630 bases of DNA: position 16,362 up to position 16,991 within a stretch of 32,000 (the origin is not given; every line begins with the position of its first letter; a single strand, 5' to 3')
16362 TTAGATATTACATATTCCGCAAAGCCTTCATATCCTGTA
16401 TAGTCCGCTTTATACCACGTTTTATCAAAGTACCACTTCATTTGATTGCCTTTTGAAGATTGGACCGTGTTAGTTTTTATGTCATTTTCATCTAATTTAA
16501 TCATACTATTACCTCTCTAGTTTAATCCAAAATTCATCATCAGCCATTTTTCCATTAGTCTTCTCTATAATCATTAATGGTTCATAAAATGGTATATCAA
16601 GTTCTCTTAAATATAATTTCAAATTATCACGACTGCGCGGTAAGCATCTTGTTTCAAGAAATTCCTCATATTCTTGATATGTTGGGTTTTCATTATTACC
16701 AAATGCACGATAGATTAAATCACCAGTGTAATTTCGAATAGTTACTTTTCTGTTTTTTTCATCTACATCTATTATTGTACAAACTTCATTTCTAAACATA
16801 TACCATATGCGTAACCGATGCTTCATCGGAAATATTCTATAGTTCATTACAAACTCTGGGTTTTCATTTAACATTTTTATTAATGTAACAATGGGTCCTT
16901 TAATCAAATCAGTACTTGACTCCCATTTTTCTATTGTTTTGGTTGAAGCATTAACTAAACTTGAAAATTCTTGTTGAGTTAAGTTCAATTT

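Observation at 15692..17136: Bipartite Hip-type kinase module: core-only kinase plus an XRE-HTH partner that appears to carry the HipS-like domain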

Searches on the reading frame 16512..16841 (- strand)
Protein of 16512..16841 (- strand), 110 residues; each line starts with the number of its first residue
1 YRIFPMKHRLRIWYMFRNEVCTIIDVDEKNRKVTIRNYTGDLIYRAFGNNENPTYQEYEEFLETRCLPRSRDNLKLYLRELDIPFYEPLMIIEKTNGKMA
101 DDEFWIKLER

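Call 23: search_protein_representatives(protein=window:16512-16841:-)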
Query: 110 residues. Proteins with E-value up to 0.001 (for the whole library): 634; up to 1e-10: 303; up to 1e-30: 13. The best 150 are listed.
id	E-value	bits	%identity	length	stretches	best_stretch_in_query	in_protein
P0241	1.9e-37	144.4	60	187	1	9-110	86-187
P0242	3.3e-37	143.6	59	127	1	11-110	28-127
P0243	3.7e-37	143.4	58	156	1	6-110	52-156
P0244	6.2e-36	139.5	55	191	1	10-110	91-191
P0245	3.5e-35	137.1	55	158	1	1-109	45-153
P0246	1.0e-34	135.6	65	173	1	15-109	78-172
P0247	5.8e-34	133.1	54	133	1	8-110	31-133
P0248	6.5e-34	133.0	54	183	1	10-110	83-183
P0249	9.7e-34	132.4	58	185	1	8-110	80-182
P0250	2.6e-33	131.0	54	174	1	6-110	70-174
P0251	1.6e-32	128.5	64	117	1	23-110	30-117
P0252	3.5e-31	124.2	51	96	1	15-110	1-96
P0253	5.3e-31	123.6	59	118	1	20-110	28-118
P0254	8.6e-30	119.7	64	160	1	30-110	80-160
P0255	1.4e-29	119.1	60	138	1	23-110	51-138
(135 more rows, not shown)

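Call 30: search_protein_families(library=pfam, alignment_id=A3, max_evalue=1)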
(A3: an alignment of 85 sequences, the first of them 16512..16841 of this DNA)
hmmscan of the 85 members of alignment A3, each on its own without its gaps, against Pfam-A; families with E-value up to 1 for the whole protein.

A. member 1, window:16512-16841:- (110 aa): 2 families
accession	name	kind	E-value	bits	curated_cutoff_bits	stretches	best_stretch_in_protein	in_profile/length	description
PF05975.17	EcsB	-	0.011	15.1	30.7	1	24-79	236-286/383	Bacterial ABC transporter protein EcsB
PF14363.11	AAA_assoc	-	0.022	15.6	26.4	1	21-78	14-64/96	Domain associated at C-terminal with AAA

B. families by the number of members that match (of 85 scanned): 169 families (the first 25 are shown)
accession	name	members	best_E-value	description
PF13384.12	HTH_23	24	4.2e-07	Homeodomain-like domain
PF02796.21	HTH_7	23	7e-11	Helix-turn-helix domain of resolvase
PF13518.12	HTH_28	23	2.2e-05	Helix-turn-helix domain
PF01381.28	HTH_3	20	3.1e-13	Helix-turn-helix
PF08279.18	HTH_11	17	2e-06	HTH domain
PF13936.12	HTH_38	16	1.1e-06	Helix-turn-helix domain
PF13551.12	HTH_29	14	1.1e-05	Winged helix-turn helix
PF13560.12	HTH_31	13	1.7e-07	Helix-turn-helix domain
PF14493.12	HTH_40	13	8.8e-05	Helix-turn-helix domain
PF13412.12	HTH_24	12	9.5e-06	Winged helix-turn-helix DNA-binding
PF08281.18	Sigma70_r4_2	11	5.5e-05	Sigma-70, region 4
PF04545.22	Sigma70_r4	10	5.6e-05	Sigma-70, region 4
PF12802.13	MarR_2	10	0.00017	MarR family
PF12844.13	HTH_19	9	7.4e-10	Helix-turn-helix domain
PF13542.12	HTH_Tnp_ISL3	9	0.00035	Helix-turn-helix domain of transposase family ISL3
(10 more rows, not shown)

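Call 38: search_solved_structures(query=A3, max_evalue=10, show_alignments=5)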
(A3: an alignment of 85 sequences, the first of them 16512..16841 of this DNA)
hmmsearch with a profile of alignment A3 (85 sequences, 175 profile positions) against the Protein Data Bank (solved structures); distinct sequences matched with E-value up to 10: 6.
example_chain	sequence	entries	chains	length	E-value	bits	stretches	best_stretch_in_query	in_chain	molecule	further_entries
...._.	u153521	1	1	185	0.019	17.6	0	13-42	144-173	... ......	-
1s7o_A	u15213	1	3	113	0.14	14.9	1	8-73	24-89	Hypothetical UPF0122 protein SPy1201/SpyM3_0842/SPs1042/spyM18_1152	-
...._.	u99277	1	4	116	0.23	14.2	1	111-136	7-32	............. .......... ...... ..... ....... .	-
2lvs_A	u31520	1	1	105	0.31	13.7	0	13-46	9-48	Putative uncharacterized protein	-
30ff_DI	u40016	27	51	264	0.7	12.6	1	111-136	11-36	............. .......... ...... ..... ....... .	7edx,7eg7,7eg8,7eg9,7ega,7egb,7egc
6mzc_M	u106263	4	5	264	0.7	12.6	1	111-136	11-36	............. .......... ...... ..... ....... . | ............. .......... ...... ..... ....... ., TAF9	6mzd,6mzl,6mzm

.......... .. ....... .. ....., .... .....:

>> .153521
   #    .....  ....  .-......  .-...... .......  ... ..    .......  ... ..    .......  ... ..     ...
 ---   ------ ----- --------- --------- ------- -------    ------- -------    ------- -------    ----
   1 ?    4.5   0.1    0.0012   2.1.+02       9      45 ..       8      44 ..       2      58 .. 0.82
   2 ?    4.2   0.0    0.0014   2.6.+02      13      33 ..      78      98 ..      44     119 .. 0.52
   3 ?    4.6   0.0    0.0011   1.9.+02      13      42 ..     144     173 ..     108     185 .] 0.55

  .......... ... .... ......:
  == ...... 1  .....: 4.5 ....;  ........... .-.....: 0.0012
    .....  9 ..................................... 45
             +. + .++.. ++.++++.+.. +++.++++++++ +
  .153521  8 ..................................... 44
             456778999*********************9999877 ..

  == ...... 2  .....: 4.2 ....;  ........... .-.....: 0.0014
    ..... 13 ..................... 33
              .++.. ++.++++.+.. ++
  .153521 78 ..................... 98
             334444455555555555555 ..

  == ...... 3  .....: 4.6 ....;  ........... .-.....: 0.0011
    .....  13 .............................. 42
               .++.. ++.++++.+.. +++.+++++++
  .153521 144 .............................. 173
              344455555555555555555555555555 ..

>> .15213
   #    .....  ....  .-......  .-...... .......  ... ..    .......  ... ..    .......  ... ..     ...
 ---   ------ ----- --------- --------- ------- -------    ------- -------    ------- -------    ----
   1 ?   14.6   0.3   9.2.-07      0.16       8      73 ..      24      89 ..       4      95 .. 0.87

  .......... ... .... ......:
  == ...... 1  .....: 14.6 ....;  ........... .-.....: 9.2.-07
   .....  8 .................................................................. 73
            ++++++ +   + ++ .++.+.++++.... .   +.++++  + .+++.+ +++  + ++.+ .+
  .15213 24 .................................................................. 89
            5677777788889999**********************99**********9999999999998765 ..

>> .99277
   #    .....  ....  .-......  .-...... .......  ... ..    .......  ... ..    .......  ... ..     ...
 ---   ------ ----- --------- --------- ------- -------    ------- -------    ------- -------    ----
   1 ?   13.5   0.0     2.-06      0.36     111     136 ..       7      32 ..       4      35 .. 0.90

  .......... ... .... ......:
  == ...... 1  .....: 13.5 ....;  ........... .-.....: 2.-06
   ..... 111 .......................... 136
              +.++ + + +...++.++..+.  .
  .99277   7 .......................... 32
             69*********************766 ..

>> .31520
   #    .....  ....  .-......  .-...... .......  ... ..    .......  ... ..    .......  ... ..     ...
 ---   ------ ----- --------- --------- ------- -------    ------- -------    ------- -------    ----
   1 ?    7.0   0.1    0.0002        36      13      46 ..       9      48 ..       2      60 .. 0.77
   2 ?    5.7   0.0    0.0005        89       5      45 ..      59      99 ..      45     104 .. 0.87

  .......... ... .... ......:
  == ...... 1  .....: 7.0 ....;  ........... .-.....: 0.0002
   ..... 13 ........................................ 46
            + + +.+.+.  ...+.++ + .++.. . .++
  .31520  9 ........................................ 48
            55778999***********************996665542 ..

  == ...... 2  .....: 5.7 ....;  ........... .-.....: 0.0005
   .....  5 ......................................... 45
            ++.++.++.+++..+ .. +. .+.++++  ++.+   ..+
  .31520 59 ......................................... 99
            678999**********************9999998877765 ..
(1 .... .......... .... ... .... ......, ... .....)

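Call 55: predict_structure(alignment_id=A4)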
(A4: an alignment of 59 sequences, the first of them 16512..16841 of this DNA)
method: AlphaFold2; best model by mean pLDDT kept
length: 110 residues; sequences in the alignment: 59
mean_pLDDT: 79.4   pTM: 0.70
mean pLDDT of the five models: 79.4, 76.5, 74.7, 73.4, 72.2
residues with pLDDT >= 90: 27; 70-90: 59; 50-70: 22; < 50: 2
segments of 3 or more residues with pLDDT < 50: none
pLDDT, mean of each block of 10 residues (from residue 1): 61 88 89 91 89 91 72 71 73 70 78
secondary structure, 60 per line:
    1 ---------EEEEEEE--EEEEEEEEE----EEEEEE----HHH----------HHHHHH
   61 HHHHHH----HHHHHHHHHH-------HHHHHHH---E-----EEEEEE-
elements in order: E10-16 E19-27 E32-37 H55-66 H71-80 H88-94 E104-109

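Call 57: fold_search(model_id=the predicted structure, library=pdb)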
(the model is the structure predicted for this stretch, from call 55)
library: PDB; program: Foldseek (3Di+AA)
matches with E <= 10: 124; with E <= 0.001: 0
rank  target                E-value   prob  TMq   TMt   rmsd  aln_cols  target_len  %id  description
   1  7ab3_E                7.0e-02  0.96  0.56  0.60   3.7       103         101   14  Crystal structure of the Escherichia coli toxin-antitoxin system HipBST (HipT S57A) (released 2022-01-12)
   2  8ezr_A                1.2e-01  0.97  0.62  0.66   3.3       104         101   12  Crystal structure of the HipS(Lp)-HipT(Lp) complex from Legionella pneumophila, native protein (released 2023-09-27)
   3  4pu4_B                2.0e-01  0.85  0.53  0.18   4.1       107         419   12  Shewanella oneidensis MR-1 Toxin Antitoxin System HipA, HipB and its operator DNA complex (space group P21) (released 2014-08-06)
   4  3tpd                  2.4e-01  0.77  0.49  0.18   5.5       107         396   10  Structure of pHipA, monoclinic form (released 2012-10-03)
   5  3tpt_A                2.4e-01  0.69  0.48  0.17   5.1       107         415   11  Structure of HipA(D309Q) bound to ADP (released 2012-10-03)
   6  7vkb_B                2.6e-01  0.91  0.62  0.66   3.4       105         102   13  Crystal structure of the a bacterial kinase complex (released 2022-06-29)
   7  2wiu_C                2.6e-01  0.66  0.48  0.18   5.3       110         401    7  Mercury-modified bacterial persistence regulator hipBA (released 2009-07-28)
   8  3tpb                  2.7e-01  0.75  0.51  0.18   4.7       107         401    7  Structure of HipA(S150A) (released 2012-10-03)
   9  3tpe                  2.7e-01  0.75  0.51  0.17   4.9       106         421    9  The phipa p3121 structure (released 2012-10-03)
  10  4pu4_A                2.9e-01  0.77  0.52  0.17   4.2       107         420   12  Shewanella oneidensis MR-1 Toxin Antitoxin System HipA, HipB and its operator DNA complex (space group P21) (released 2014-08-06)
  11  3dnv_A                4.0e-01  0.60  0.49  0.17   5.5       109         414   10  MDT Protein (released 2009-01-27)
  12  4yg7_K                4.3e-01  0.69  0.54  0.18   4.6       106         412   12  Structure of FL autorepression promoter complex (released 2015-07-29)
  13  4pu3_A                4.6e-01  0.51  0.48  0.16   4.7       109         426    7  Shewanella oneidensis MR-1 Toxin Antitoxin System HipA, HipB and its operator DNA complex (space group P212121) (released 2014-08-06)
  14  3tpv                  9.3e-01  0.47  0.52  0.18   4.7       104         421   12  Structure of pHipA bound to ADP (released 2012-10-03)
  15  4pu5                  9.9e-01  0.51  0.53  0.17   4.1       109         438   12  Shewanella oneidensis Toxin Antitoxin System Toxin Protein HipA Bound with AMPPNP and Mg (released 2014-08-06)
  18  7ab3_B                1.2e+00  0.47  0.58  0.62   3.5       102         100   13  Crystal structure of the Escherichia coli toxin-antitoxin system HipBST (HipT S57A) (released 2022-01-12)
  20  7czo                  1.5e+00  0.25  0.51  0.52   4.5       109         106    9  N-terminal domain of HipA toxin (released 2021-09-29)
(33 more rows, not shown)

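Call 79: search_dna_similar(query=window:16512-16841:-, collection=plasmids, mode=protein, max_evalue=0.01, max_rows=30)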
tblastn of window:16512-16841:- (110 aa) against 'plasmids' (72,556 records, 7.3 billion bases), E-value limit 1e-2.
Records with a match: 9; places in all: 9; records where one place covers at least 80% of the query: 5.
Best place of each record, by identity: <60% 9.
By first word of the organism name: Alkalihalophilus 3; [Eubacterium] 1; Lachnospira 1; Cytobacillus 1; Paenisporosarcina 1; Niallia 1; Metabacillus 1.
By predicted mobility (MOB-suite, as given by PLSDB): non-mobilizable 8; conjugative 1.
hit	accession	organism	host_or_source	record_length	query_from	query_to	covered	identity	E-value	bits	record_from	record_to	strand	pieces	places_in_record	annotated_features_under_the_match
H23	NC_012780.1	[Eubacterium] eligens ATCC 27750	-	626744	10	110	92%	54.5%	4e-35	133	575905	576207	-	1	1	helix-turn-helix domain-containing protein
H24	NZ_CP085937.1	Lachnospira eligens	-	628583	10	110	92%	54.5%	4e-35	133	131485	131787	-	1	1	helix-turn-helix domain-containing protein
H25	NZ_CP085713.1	Cytobacillus solani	single cell,soil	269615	15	109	86%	33.0%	1e-5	49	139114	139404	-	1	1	hypothetical protein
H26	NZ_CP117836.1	Alkalihalophilus pseudofirmus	cell culture,soil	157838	15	109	86%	32.0%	2e-3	43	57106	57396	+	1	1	hypothetical protein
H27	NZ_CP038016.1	Paenisporosarcina antarctica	Antarctica: Sea off King George Island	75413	15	109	86%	29.9%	1e-3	44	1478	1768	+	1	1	hypothetical protein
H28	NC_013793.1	Alkalihalophilus pseudofirmus OF4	-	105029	54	109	51%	39.3%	7e-3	41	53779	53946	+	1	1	hypothetical protein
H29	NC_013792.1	Alkalihalophilus pseudofirmus OF4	-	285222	52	109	53%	37.9%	2e-3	43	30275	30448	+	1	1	hypothetical protein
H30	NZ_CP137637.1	Niallia sp. XMNu-256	-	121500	57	109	48%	41.5%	1e-3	44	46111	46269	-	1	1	hypothetical protein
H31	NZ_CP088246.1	Metabacillus sp. B2-18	single cell,human skin swab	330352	54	108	50%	38.2%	3e-3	42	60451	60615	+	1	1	hypothetical protein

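Call 88: search_protein_families(library=phrogs, proteins=[window:16512-16841:-], max_evalue=0.01)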
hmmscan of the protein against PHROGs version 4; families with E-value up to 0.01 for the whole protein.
window:16512-16841:- (110 aa): 0 families

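Call 90: fold_search(model_id=the predicted structure, library=viral)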
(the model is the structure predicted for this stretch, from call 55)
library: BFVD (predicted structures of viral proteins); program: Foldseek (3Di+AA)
matches with E <= 10: 303; with E <= 0.001: 0
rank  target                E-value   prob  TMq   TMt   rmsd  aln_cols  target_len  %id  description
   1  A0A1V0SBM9            1.5e-01  0.16  0.29  0.28  12.8       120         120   15  Acetyltransferase GNAT domain protein [Catovirus CTV1]
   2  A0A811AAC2            2.2e-01  0.08  0.20  0.09   9.9       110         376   16  (no name in the UniProt tables at hand)
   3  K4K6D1                3.8e-01  0.14  0.24  0.31   8.9       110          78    9  Uncharacterized protein [Caulobacter phage CcrColossus]
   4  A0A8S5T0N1            4.0e-01  0.12  0.22  0.09   8.6        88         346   14  Uncharacterized protein [Myoviridae sp. ctWb16]
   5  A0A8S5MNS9            5.2e-01  0.11  0.25  0.17  14.1        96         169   17  Phage conserved hypothetical protein C-terminal domain-containing protein [Myoviridae sp. ctI7W9]
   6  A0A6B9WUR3            7.7e-01  0.10  0.20  0.27   8.8        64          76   20  Uncharacterized protein [Escherichia phage glasur]
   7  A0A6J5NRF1            7.7e-01  0.10  0.29  0.26   9.6       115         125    7  Uncharacterized protein [uncultured Caudovirales phage]
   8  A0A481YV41            8.2e-01  0.08  0.26  0.06  13.9       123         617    8  HNH endonuclease [Marseillevirus LCMAC103]
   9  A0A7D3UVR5            8.7e-01  0.04  0.17  0.16   8.3        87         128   15  (no name in the UniProt tables at hand)
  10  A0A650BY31            1.1e+00  0.15  0.23  0.20   7.2        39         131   15  ORF11 [Fowl aviadenovirus A]
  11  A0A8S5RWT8            1.1e+00  0.05  0.24  0.13  14.4       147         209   12  Uncharacterized protein [Siphoviridae sp. ctHip2]
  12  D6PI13                1.2e+00  0.08  0.24  0.26  11.2       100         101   13  YprB ribonuclease H-like domain-containing protein [uncultured phage MedDCM-OCT-S05-C243]
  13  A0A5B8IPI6            1.3e+00  0.08  0.26  0.12  13.2        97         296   14  TupA-like ATPgrasp [Mimiviridae sp. ChoanoV1]
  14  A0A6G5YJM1            1.4e+00  0.05  0.29  0.20   9.8       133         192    8  (no name in the UniProt tables at hand)
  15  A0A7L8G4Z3            1.4e+00  0.04  0.22  0.20  12.9       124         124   12  (no name in the UniProt tables at hand)
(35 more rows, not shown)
